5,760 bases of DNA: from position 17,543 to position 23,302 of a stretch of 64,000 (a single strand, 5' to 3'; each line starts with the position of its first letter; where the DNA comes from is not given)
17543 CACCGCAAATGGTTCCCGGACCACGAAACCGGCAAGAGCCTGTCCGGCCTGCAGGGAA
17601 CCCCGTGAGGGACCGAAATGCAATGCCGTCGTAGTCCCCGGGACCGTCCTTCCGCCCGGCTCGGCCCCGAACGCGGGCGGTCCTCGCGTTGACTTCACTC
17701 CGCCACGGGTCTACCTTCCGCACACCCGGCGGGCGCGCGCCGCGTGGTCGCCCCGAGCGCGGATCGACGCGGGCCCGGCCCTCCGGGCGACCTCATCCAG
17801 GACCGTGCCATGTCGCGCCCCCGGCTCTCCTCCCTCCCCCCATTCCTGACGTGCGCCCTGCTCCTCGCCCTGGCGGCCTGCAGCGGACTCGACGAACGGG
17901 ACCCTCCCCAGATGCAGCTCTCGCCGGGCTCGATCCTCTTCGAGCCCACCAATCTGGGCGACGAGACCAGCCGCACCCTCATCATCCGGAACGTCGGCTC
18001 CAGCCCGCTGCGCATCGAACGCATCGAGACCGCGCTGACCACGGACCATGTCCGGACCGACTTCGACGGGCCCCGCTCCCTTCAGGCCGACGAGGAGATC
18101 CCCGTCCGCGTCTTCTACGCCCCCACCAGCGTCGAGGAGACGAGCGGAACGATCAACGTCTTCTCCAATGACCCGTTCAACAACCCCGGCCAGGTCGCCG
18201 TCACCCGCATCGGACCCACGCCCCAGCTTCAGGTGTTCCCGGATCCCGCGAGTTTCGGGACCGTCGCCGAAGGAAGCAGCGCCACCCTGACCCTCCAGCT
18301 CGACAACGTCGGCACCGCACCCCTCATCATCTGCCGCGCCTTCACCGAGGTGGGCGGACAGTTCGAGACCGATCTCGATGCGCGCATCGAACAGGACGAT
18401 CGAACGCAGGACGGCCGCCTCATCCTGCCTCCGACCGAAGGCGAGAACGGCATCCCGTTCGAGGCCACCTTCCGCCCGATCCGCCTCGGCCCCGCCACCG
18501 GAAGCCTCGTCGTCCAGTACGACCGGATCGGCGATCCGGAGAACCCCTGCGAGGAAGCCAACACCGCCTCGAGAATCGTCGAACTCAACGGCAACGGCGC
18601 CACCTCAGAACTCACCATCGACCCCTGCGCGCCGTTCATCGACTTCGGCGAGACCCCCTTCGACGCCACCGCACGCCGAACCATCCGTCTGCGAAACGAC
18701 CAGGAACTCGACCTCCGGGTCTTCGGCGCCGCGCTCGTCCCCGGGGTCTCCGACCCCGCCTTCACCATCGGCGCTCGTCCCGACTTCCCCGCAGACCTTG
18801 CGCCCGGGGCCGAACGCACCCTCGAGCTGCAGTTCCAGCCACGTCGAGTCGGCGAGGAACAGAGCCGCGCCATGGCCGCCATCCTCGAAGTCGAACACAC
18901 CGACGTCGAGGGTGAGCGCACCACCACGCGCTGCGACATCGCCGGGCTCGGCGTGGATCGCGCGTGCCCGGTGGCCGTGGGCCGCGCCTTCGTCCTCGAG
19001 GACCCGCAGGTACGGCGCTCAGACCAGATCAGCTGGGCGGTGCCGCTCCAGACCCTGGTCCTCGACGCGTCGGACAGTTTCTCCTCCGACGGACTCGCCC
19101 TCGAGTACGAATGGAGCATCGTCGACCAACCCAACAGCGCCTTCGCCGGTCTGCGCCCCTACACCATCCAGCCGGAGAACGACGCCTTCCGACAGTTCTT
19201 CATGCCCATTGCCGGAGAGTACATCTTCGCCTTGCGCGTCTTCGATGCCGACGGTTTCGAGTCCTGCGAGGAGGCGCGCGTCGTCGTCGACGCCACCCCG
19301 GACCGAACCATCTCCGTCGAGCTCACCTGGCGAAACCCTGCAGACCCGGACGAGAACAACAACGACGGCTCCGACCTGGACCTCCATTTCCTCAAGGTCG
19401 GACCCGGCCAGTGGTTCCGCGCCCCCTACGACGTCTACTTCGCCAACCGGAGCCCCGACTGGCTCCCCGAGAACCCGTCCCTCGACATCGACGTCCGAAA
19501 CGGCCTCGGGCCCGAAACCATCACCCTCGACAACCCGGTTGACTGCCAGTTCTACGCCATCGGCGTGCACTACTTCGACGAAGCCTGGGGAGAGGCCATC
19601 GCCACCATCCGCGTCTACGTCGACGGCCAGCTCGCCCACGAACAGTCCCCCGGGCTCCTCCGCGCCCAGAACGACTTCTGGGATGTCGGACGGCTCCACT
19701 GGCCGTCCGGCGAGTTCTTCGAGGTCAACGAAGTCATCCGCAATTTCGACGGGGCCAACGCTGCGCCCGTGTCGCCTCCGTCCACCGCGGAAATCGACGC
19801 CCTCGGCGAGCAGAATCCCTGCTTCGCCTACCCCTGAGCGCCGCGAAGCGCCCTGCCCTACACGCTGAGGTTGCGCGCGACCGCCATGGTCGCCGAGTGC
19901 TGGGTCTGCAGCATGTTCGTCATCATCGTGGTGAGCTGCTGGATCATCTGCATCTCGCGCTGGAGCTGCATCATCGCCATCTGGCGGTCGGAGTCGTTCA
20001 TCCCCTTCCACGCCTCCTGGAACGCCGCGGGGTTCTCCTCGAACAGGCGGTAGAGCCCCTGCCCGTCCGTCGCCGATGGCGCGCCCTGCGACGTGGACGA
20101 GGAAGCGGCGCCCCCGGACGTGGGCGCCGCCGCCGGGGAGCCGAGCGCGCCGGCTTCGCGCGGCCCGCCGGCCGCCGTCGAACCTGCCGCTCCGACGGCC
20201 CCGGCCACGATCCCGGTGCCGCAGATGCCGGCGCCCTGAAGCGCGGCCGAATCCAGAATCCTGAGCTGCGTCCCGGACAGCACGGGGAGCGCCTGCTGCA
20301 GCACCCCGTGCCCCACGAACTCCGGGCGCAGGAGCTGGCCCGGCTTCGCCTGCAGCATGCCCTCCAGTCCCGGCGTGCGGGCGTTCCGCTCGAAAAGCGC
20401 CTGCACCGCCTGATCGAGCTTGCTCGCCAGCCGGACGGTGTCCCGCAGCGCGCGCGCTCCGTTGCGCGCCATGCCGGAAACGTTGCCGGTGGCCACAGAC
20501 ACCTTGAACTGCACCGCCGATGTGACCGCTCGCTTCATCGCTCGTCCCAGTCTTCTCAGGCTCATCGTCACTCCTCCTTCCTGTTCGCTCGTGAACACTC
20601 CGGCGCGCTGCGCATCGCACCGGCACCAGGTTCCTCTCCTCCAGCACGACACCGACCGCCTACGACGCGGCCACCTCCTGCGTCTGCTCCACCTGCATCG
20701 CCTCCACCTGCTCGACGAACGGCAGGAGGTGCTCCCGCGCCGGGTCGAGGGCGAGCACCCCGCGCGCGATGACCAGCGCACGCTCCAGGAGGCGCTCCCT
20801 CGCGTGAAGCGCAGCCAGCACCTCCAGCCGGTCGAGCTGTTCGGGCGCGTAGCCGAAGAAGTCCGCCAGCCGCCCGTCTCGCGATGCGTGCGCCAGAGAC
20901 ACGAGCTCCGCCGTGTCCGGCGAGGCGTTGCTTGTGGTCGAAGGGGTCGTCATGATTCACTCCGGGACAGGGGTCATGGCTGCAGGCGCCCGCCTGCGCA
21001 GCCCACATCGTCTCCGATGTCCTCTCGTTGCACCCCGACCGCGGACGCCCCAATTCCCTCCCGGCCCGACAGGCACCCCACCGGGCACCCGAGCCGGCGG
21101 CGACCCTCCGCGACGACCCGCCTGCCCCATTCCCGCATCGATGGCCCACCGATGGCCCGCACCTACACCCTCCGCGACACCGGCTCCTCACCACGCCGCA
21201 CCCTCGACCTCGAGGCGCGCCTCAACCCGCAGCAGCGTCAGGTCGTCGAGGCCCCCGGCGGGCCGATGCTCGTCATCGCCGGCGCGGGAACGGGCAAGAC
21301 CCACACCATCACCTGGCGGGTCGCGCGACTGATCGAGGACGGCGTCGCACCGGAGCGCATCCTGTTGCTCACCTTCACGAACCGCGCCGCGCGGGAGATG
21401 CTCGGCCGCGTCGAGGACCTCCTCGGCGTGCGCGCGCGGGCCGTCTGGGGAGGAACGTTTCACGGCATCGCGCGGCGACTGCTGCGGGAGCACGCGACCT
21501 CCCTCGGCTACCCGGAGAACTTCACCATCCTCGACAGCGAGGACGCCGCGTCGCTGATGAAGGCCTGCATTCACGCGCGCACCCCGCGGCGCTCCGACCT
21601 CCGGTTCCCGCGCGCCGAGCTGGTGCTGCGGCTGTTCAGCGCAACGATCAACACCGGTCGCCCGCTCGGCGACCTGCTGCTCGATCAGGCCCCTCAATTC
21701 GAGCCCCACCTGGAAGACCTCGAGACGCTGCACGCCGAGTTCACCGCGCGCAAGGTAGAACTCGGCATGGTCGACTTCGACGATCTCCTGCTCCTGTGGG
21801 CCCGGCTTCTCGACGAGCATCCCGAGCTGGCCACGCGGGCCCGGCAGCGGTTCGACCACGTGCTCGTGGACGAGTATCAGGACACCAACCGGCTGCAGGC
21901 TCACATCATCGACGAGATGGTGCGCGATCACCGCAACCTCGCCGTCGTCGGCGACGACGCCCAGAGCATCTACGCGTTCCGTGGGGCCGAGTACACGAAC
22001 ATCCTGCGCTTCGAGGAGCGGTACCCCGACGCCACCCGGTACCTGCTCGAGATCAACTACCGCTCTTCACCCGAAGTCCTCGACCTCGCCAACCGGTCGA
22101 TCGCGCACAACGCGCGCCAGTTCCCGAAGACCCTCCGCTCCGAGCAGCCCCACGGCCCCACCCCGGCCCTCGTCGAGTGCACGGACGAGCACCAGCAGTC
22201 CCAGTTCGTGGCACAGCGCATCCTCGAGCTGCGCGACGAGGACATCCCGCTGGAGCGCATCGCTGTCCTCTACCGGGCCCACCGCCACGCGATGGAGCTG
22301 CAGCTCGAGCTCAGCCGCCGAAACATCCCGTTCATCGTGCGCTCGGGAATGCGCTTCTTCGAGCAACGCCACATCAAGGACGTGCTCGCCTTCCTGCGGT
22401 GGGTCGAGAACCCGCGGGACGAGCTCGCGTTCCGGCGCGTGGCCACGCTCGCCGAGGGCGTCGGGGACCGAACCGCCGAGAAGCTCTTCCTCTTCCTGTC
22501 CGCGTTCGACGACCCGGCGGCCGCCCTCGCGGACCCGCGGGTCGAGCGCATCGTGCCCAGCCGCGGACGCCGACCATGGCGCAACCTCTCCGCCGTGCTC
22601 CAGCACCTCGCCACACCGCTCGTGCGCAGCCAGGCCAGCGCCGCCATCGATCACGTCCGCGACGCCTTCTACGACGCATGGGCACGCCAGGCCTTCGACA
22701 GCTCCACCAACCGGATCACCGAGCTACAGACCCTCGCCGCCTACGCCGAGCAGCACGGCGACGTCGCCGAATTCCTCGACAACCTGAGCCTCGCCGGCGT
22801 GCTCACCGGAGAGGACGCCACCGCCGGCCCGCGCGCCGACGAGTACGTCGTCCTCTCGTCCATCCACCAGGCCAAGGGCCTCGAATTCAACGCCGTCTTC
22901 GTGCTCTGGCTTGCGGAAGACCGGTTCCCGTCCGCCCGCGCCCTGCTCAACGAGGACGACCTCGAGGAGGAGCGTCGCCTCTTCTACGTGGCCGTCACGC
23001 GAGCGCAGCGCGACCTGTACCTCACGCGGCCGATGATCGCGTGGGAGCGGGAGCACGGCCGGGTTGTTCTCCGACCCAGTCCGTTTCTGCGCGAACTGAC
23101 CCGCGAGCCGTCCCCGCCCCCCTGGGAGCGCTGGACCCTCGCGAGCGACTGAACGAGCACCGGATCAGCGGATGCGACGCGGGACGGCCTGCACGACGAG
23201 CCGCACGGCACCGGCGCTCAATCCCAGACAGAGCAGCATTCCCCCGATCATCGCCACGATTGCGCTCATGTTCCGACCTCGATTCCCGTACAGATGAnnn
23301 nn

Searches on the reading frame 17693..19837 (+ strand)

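Call 75: search_protein_families(library=pfam, proteins=[window:17693-19837:+], max_evalue=0.00001)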
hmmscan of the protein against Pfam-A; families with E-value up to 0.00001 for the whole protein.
window:17693-19837:+ (714 aa): 4 families
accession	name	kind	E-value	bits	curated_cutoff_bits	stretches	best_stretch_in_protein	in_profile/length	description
PF15780.11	ASH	-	1.6e-15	57.5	27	0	76-163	5-95/98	Abnormal spindle-like microcephaly-assoc'd, ASPM-SPD-2-Hydin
PF22073.2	Cep192_D4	-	5.3e-13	49.6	35.5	0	74-159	4-95/112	Cep192 domain 4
PF22544.2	HYDIN_VesB_CFA65-like_Ig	-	2e-12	47.6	25.5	0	73-162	2-89/100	HYDIN/CFA65/VesB-like, Ig-like domain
PF07610.17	DUF1573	-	1.3e-08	35.2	26.1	0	83-161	10-86/98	Protein of unknown function (DUF1573)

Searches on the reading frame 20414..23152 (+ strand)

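Call 75: search_protein_families(library=pfam, proteins=[window:20414-23152:+], max_evalue=0.00001)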
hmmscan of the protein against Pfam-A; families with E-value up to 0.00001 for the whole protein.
window:20414-23152:+ (912 aa): 5 families
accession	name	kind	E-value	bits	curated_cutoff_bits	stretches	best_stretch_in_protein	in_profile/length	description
PF00580.27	UvrD-helicase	-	2e-73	247.8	23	1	270-538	1-271/271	UvrD/REP helicase N-terminal domain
PF13361.12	UvrD_C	-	2.7e-57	195.2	25.6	1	544-871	2-346/350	UvrD-like helicase C-terminal domain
PF13245.12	AAA_19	-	1.1e-21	77.8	25.1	1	276-523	3-134/134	AAA domain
PF13538.12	UvrD_C_2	-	1.1e-11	44.9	27.4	1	812-870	2-51/52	UvrD-like helicase C-terminal domain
PF13604.12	AAA_30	-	5e-06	26.8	27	0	270-330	2-63/191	AAA domain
